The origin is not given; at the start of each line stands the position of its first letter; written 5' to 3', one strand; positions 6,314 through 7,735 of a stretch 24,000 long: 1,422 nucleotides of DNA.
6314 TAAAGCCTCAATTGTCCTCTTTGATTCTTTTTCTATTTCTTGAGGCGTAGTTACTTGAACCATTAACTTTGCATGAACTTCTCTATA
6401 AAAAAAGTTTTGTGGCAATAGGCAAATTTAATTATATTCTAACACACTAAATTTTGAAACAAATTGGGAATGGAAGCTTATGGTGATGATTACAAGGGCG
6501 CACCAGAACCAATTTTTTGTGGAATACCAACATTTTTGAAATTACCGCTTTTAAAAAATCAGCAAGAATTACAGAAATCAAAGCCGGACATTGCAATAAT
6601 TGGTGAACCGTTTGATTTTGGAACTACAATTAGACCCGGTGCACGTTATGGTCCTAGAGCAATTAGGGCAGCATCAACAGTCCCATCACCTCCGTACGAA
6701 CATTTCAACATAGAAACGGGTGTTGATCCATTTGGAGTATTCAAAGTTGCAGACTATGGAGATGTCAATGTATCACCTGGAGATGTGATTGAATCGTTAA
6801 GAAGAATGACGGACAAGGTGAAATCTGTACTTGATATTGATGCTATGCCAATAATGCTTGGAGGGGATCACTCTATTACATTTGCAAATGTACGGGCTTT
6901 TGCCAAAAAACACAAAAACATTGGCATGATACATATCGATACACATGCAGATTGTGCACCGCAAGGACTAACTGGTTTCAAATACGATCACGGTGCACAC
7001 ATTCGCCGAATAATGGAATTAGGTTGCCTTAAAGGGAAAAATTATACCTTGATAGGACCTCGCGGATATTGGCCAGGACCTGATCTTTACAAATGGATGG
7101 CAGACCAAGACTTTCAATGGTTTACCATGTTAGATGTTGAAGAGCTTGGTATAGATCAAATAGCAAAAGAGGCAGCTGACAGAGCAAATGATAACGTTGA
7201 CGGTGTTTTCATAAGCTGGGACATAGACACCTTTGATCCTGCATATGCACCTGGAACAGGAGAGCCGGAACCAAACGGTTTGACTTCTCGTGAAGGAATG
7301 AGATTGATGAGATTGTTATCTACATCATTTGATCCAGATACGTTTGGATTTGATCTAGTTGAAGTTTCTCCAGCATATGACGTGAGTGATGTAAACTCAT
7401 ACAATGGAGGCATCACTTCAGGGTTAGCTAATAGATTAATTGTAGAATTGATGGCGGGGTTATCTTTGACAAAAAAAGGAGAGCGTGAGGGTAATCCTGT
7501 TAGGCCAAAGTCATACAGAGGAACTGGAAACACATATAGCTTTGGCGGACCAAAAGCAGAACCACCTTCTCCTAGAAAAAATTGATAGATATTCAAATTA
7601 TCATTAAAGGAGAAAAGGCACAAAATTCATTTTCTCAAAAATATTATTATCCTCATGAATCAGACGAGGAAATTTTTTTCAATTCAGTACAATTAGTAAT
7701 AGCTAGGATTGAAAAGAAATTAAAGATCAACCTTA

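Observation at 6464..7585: Arginase-family ureohydrolase between the urea symporter and the urease accessory genes: a possible urea-generating feeder enzyme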

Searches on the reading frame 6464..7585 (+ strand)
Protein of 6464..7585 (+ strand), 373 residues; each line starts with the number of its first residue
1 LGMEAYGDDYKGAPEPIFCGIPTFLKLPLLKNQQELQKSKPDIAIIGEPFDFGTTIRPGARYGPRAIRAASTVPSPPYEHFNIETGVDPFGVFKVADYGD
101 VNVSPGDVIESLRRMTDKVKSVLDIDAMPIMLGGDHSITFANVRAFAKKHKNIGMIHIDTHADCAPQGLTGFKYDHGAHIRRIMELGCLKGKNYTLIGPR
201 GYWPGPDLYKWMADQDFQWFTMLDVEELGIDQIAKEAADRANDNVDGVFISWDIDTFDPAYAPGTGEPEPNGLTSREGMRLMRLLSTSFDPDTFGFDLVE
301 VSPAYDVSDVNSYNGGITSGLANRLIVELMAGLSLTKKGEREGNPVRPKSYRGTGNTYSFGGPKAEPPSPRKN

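Call 3: search_protein_families(library=pfam, proteins=[window:6464-7585:+])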
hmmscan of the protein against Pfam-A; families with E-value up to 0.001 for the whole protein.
window:6464-7585:+ (373 aa): 1 family
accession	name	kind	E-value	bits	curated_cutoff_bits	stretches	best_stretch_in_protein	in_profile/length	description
PF00491.26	Arginase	-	3.9e-81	273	22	1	42-330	2-278/280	Arginase family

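Call 5: search_protein_families(library=ncbifam, proteins=[window:6464-7585:+], max_evalue=0.01)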
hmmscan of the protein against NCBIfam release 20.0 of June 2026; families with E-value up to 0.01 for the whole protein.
window:6464-7585:+ (373 aa): 5 families
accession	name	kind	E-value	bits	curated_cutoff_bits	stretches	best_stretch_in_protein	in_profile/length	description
NF002564.0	PRK02190.1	subfamily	1.8e-60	204.7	302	1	15-316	12-291/307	agmatinase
TIGR01230.1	agmatinase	equivalog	6.9e-48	163.6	174.3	1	37-313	9-263/275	agmatinase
TIGR01227.1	hutG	equivalog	1.6e-39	135.9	229.15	1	37-310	31-293/307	formimidoylglutamase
TIGR01229.1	rocF_arginase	equivalog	9.1e-30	104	227.6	1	45-311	2-281/300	arginase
NF010347.0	PRK13775.1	equivalog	9.3e-14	51.4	381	1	94-309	94-310/331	formimidoylglutamase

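Call 6: search_solved_structures(query=window:6464-7585:+, max_evalue=1e-10, show_alignments=2)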
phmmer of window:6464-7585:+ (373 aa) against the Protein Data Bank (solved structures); distinct sequences matched with E-value up to 1e-10: 65 (the best 60 are shown).
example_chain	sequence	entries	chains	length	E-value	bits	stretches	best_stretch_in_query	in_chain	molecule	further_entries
3nio_A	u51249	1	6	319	2e-52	181.9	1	12-313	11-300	Guanidinobutyrase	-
7esr_A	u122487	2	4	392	4.9e-50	174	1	15-335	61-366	Probable agmatinase 2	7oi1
1gq6_A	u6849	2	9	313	1.7e-49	172.2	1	15-330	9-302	PROCLAVAMINATE AMIDINO HYDROLASE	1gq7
9fek_A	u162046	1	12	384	2.7e-48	168.2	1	15-313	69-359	Putative agmatinase 2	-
3nip_A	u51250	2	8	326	3e-48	168.1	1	13-315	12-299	3-guanidinopropionase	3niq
1wog_A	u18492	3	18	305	6.3e-34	120.9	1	18-307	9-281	agmatinase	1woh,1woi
7lol_A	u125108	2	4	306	1.1e-32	116.9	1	24-313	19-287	Agmatinase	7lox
7lba_A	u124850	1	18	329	1.4e-32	116.5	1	24-313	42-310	Agmatinase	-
8snf_D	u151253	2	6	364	1.4e-32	116.5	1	20-311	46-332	metformin hydrolase subunit A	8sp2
8snk_I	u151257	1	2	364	7.1e-32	114.2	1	20-311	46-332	metformin hydrolase subunit A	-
4dz4_A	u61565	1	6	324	1.8e-31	112.9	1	38-312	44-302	Agmatinase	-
8ryi_B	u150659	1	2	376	9.6e-31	110.5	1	20-311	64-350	Agmatinase family protein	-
8x3g_A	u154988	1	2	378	9.7e-31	110.4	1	20-311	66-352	Agmatinase family protein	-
3pzl_A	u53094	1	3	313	1e-30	110.4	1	43-310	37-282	Agmatine ureohydrolase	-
1cev_A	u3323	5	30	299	2e-26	96.2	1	43-307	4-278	PROTEIN (ARGINASE)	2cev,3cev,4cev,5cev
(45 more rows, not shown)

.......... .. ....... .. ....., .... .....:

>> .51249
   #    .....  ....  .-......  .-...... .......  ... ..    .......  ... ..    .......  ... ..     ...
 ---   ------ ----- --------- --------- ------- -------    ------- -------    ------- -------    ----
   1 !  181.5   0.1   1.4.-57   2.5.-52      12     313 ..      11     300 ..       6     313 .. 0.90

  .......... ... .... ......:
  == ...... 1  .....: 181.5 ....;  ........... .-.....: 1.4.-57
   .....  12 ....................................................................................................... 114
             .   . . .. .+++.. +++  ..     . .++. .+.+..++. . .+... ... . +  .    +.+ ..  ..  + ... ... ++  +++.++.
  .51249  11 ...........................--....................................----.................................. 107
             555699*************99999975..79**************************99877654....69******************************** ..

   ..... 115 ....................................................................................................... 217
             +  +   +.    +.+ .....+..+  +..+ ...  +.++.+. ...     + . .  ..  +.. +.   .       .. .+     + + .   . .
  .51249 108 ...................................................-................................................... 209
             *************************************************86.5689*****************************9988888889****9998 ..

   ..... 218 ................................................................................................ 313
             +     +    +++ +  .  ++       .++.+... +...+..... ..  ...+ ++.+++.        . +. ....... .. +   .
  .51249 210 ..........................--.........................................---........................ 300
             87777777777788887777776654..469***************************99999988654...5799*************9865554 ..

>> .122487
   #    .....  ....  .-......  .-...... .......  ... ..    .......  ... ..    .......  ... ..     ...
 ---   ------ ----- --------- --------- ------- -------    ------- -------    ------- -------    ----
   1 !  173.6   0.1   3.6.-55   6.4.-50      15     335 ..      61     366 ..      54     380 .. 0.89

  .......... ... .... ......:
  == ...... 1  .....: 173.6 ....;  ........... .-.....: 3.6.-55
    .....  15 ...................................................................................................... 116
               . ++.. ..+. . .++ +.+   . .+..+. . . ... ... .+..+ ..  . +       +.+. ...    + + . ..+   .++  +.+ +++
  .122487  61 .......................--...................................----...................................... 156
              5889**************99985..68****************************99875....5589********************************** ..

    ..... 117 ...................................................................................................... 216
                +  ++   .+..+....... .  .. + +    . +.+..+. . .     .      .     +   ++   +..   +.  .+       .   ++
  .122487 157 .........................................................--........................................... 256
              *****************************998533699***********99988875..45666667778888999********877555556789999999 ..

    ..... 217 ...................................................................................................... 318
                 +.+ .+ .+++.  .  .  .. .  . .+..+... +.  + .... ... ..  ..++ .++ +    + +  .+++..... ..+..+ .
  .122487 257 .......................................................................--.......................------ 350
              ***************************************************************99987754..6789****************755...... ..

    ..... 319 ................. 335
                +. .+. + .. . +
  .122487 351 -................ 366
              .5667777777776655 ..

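Call 7: find_homologous_proteins(query=window:6464-7585:+, max_evalue=1e-20)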
Query window:6464-7585:+ (373 aa): 1670 proteins with E <= 1e-20 among 5007 candidates; the best 120 are listed.
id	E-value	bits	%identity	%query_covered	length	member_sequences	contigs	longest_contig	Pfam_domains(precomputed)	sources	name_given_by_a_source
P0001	4.2e-254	861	99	99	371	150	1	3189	PF00491.27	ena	-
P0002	1.5e-222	757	88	99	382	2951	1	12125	PF00491.27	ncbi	-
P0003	6.0e-222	755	86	98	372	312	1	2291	PF00491.27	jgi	-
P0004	8.6e-206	702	82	97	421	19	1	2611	PF00491.27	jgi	jgi:agmatinase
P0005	5.1e-204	696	81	97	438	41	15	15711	PF00491.27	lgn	-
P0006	9.4e-204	695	80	97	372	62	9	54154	PF00491.27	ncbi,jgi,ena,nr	ncbi:MAG: agmatinase [Thaumarchaeota archaeon]|nr:agmatinase [Nitrososphaerota archaeon]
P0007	1.0e-202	692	81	97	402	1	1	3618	PF00491.27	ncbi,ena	-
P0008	9.4e-202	688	77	100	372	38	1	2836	PF00491.27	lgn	-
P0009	4.0e-200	683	82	99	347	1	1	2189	PF00491.27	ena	-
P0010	1.5e-199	681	79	97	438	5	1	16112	PF00491.27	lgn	-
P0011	5.0e-198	676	78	99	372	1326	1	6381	PF00491.27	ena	-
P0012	3.6e-195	667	77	97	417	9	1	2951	PF00491.27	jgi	jgi:guanidinobutyrase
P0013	1.2e-194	665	90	84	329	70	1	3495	PF00491.27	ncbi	ncbi:MAG: agmatinase, partial [Nitrosopumilales archaeon]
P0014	1.9e-194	664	80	97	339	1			PF00491.27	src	-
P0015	4.1e-192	657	77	97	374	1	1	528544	PF00491.27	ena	-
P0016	9.3e-191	652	75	97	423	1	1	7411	PF00491.27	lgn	-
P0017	8.2e-190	649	77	99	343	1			PF00491.27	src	-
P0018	2.1e-186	638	73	98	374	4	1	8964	PF00491.27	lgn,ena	-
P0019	2.7e-186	637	73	98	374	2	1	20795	PF00491.27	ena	-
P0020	1.6e-183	628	73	98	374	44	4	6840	PF00491.27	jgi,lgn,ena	-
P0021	2.8e-183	628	73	98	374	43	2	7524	PF00491.27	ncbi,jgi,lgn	-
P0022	1.1e-182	626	72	99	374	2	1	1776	PF00491.27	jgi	-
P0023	8.0e-173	593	84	80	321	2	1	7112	PF00491.27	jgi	jgi:guanidinobutyrase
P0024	5.0e-164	564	86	75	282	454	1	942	PF00491.27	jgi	jgi:guanidinobutyrase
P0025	7.7e-146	504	91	64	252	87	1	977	PF00491.27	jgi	jgi:agmatinase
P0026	5.8e-142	492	60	93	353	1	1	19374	PF00491.27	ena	-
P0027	1.5e-140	487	79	69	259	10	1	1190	PF00491.27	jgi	jgi:agmatinase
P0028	5.3e-139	482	79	68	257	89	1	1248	PF00491.27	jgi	jgi:agmatinase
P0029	4.2e-137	475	59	92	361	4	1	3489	PF00491.27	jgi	jgi:agmatinase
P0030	6.4e-137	475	89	60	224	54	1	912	PF00491.27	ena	-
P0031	5.8e-135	468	82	64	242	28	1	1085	PF00491.27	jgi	-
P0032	1.6e-134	467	57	92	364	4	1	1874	PF00491.27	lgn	-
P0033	2.7e-134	466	57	92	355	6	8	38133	PF00491.27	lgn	-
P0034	5.1e-134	465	56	93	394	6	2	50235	PF00491.27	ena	-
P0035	6.2e-133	462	56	93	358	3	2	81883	PF00491.27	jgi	-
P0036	1.9e-132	460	57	93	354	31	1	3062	PF00491.27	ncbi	-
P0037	3.5e-132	459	55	93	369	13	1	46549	PF00491.27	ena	-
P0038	2.4e-131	457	55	94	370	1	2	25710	PF00491.27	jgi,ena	jgi:agmatinase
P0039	3.4e-131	456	55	93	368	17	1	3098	PF00491.27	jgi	jgi:agmatinase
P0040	4.4e-131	456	56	94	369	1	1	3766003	PF00491.27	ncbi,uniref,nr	ncbi:agmatinase family protein [Natrinema marinum]|uniref:agmatinase family protein n=1 Tax=Natrinem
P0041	9.5e-131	455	55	94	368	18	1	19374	PF00491.27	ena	-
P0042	1.7e-130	454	54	93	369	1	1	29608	PF00491.27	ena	-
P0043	1.9e-130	454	56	95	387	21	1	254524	PF00491.27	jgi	-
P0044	1.9e-130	454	56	94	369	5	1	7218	PF00491.27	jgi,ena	-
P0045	3.2e-130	453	55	94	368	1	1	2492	PF00491.27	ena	-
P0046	3.9e-130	453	56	94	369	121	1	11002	PF00491.27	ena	-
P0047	5.1e-130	452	55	94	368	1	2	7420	PF00491.27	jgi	-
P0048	6.1e-130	452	55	94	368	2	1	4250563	PF00491.27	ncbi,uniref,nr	ncbi:agmatinase [Salinigranum rubrum]|uniref:Agmatinase n=1 Tax=Salinigranum rubrum TaxID=755307 Rep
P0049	6.4e-130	452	55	94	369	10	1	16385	PF00491.27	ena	-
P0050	7.1e-130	452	55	94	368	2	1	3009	PF00491.27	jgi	-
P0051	7.2e-130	452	55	93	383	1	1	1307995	PF00491.27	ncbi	-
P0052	1.1e-129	451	55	94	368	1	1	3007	PF00491.27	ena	-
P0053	1.6e-129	451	54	95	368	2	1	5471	PF00491.27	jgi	-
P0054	2.9e-129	450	56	94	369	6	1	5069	PF00491.27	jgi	-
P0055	4.6e-129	449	54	93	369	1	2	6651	PF00491.27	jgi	jgi:agmatinase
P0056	5.4e-129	449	55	93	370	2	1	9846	PF00491.27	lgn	-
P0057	1.1e-128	448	68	74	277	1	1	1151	PF00491.27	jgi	jgi:agmatinase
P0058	3.4e-128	446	55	94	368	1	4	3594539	PF00491.27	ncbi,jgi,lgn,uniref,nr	ncbi:agmatinase family protein [Haloquadratum walsbyi]|jgi:Arginase/agmatinase/formimionoglutamate h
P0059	5.3e-128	446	55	94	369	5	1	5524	PF00491.27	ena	-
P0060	9.3e-128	445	54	94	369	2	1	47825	PF00491.27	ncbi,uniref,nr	ncbi:agmatinase family protein [Halorientalis sp.]|uniref:agmatinase family protein n=1 Tax=Halorien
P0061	1.5e-127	444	54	93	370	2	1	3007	PF00491.27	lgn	-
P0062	1.7e-127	444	52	94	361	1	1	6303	PF00491.27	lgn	-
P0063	2.4e-127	443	55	93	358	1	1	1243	PF00491.27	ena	-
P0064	4.6e-127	442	54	94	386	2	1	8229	PF00491.27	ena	-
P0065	6.0e-127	442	54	94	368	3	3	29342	PF00491.27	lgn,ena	-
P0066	2.1e-126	440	54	93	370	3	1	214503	PF00491.27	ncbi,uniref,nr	ncbi:agmatinase family protein [Natronococcus sp. A-GB1]|uniref:agmatinase family protein n=1 Tax=Na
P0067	3.4e-126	440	52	95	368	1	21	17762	PF00491.27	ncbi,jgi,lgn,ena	jgi:agmatinase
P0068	4.2e-126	439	53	95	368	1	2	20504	PF00491.27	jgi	jgi:agmatinase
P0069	4.8e-126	439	55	93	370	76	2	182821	PF00491.27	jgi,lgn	-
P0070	7.6e-126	438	54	94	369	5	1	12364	PF00491.27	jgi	jgi:agmatinase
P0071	1.9e-125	437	54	93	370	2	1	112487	PF00491.27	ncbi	-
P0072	2.4e-125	437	53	94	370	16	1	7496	PF00491.27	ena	-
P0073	3.0e-125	436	53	94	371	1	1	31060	PF00491.27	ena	-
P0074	3.5e-125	436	54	93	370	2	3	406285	PF00491.27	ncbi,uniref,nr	ncbi:agmatinase family protein [Halalkalicoccus jeotgali]|uniref:Agmatinase n=1 Tax=Halalkalicoccus 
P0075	5.4e-125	436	53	93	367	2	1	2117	PF00491.27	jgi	-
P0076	7.1e-125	435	53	95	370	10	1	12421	PF00491.27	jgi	jgi:agmatinase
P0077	1.5e-124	434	53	99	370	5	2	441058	PF00491.27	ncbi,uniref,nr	ncbi:agmatinase family protein [Halarchaeum nitratireducens]|uniref:Agmatinase n=1 Tax=Halarchaeum n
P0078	3.1e-124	433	53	93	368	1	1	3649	PF00491.27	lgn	-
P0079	7.8e-121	422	52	93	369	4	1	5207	PF00491.27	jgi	-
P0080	2.3e-119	417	52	94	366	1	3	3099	PF00491.27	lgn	-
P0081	2.5e-119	417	54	94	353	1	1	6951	PF00491.27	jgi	jgi:agmatinase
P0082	1.4e-115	405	74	64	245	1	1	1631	PF00491.27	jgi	jgi:agmatinase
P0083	1.9e-106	375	49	93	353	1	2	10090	PF00491.27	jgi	jgi:agmatinase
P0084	1.1e-96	342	74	53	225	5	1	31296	PF00491.27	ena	-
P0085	1.8e-86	309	83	43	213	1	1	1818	PF00491.27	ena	-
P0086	1.4e-82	296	44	88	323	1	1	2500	PF00491.27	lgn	-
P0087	4.8e-82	294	44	87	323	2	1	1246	PF00491.27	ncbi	-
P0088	7.9e-82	294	44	87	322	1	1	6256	PF00491.27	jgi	jgi:agmatinase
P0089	1.1e-81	293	44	87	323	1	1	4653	PF00491.27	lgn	-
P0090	1.6e-81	292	45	86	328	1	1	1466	PF00491.27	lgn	-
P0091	6.1e-81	291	45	87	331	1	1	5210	PF00491.27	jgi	-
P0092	8.4e-81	290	45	87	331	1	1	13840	PF00491.27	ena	-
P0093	9.2e-81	290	45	87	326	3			PF00491.27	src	-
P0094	1.2e-80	290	53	60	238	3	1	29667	PF00491.27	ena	-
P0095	1.4e-80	289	45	87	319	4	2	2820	PF00491.27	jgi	jgi:agmatinase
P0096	1.5e-80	289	45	87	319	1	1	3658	PF00491.27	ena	-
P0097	2.2e-80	289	44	86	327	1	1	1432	PF00491.27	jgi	jgi:agmatinase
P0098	2.3e-80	289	45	87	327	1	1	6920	PF00491.27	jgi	jgi:agmatinase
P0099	4.4e-80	288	44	87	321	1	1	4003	PF00491.27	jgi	jgi:agmatinase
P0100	5.8e-80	287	43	87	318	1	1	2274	PF00491.27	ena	-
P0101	9.5e-80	287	44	86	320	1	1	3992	PF00491.27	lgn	-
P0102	1.1e-79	286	45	86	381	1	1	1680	PF00491.27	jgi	-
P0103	1.2e-79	286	45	83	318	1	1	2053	PF00491.27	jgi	jgi:agmatinase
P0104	1.9e-79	286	42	87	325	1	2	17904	PF00491.27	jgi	jgi:agmatinase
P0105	2.8e-79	285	43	88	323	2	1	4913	PF00491.27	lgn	-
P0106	3.1e-79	285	42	87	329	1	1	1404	PF00491.27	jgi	jgi:agmatinase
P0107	3.1e-79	285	43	87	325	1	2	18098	PF00491.27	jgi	jgi:agmatinase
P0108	3.3e-79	285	44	87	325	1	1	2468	PF00491.27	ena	-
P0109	4.4e-79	284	45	88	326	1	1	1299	PF00491.27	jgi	jgi:agmatinase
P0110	4.8e-79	284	43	86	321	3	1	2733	PF00491.27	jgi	jgi:agmatinase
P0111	5.8e-79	284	43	88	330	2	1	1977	PF00491.27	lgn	-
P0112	9.0e-79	283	43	88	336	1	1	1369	PF00491.27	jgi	jgi:agmatinase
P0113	9.1e-79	283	43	87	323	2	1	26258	PF00491.27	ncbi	-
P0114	1.1e-78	283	44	87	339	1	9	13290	PF00491.27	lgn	-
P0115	1.7e-78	283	43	87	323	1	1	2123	PF00491.27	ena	-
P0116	2.1e-78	282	43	88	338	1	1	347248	PF00491.27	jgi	jgi:agmatinase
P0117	2.5e-78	282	43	87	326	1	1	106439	PF00491.27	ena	-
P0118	2.6e-78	282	43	87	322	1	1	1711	PF00491.27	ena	-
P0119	3.5e-78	282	42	87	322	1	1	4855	PF00491.27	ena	-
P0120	3.5e-78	282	44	87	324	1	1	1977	PF00491.27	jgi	jgi:agmatinase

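Call 13: find_related_loci(query=window:6464-7585:+, collection=genome_contigs, flank=10000)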
Query window:6464-7585:+ (373 aa) in genome_contigs; peptide patterns used: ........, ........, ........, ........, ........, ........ (x = any residue, [..] = any of these).
295 stretches matched a pattern; 242 encode a relative of the query (tblastn E <= 1e-3); the best 80 are kept; 80 distinct loci.
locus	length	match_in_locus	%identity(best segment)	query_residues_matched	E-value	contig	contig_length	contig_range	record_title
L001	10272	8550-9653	90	1-368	0e+0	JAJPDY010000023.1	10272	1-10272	MAG: Nitrososphaera sp. isolate t2.80 NODE_7558_length_10272_cov_49.750220, whole genome shotgun sequence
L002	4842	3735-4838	90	1-368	0e+0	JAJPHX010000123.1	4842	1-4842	MAG: Nitrososphaeraceae archaeon isolate Centralia_MAG_223 k107_5871110, whole genome shotgun sequence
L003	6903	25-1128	90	1-368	0e+0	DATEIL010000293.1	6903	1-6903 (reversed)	MAG TPA_asm: Nitrososphaera sp. isolate SMAG_U8836 k141_898659, whole genome shotgun sequence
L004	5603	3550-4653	89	1-368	0e+0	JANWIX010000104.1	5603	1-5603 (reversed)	MAG: Nitrososphaera sp. isolate CRAIB_MAG52 c_000000090870, whole genome shotgun sequence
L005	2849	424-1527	90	1-368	0e+0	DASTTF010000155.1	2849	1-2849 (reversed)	MAG TPA_asm: Nitrososphaera sp. isolate SMAG_U2299 k141_1742930, whole genome shotgun sequence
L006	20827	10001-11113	89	1-371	0e+0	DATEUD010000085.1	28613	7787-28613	MAG TPA_asm: Nitrososphaera sp. isolate SMAG_U8332 k141_3556653, whole genome shotgun sequence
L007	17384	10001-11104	90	1-368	0e+0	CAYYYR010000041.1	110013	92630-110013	MAG TPA_asm: uncultured Nitrososphaera sp. isolate binchicken_co31_364 genome assembly, contig: k141_2126262, whole geno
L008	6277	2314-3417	89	1-368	0e+0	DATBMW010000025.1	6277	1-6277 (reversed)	MAG TPA_asm: Nitrososphaera sp. isolate SMAG_U4008 k141_184992, whole genome shotgun sequence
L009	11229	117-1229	89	1-371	0e+0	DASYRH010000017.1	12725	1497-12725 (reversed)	MAG TPA_asm: Nitrososphaera sp. isolate SMAG_U4506 k141_443001, whole genome shotgun sequence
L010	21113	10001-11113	88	1-371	0e+0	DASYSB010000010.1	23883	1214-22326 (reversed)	MAG TPA_asm: Nitrososphaera sp. isolate SMAG_U4526 k141_3128449, whole genome shotgun sequence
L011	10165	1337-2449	89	1-371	0e+0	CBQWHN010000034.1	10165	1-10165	MAG TPA_asm: uncultured Nitrososphaera sp. isolate SRR11839389_binner123_Refined_39 genome assembly, contig: ERZ27397411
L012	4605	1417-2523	89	1-368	0e+0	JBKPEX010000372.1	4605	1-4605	MAG: Thermoproteota archaeon isolate HAY_GS_MAG_00003 HAY_GS_000000180141, whole genome shotgun sequence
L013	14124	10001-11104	89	1-368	0e+0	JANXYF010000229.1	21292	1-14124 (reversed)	MAG: Nitrosopumilales archaeon isolate GL140_3_metabat_33 GL140_3_k141_1715850, whole genome shotgun sequence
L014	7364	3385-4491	89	1-368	0e+0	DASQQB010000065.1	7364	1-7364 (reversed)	MAG TPA_asm: Nitrososphaeraceae archaeon isolate SMAG_U10845 k141_41146, whole genome shotgun sequence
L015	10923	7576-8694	89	1-373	0e+0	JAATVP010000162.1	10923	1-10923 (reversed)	Nitrososphaerales archaeon TH5896 k141_25732055, whole genome shotgun sequence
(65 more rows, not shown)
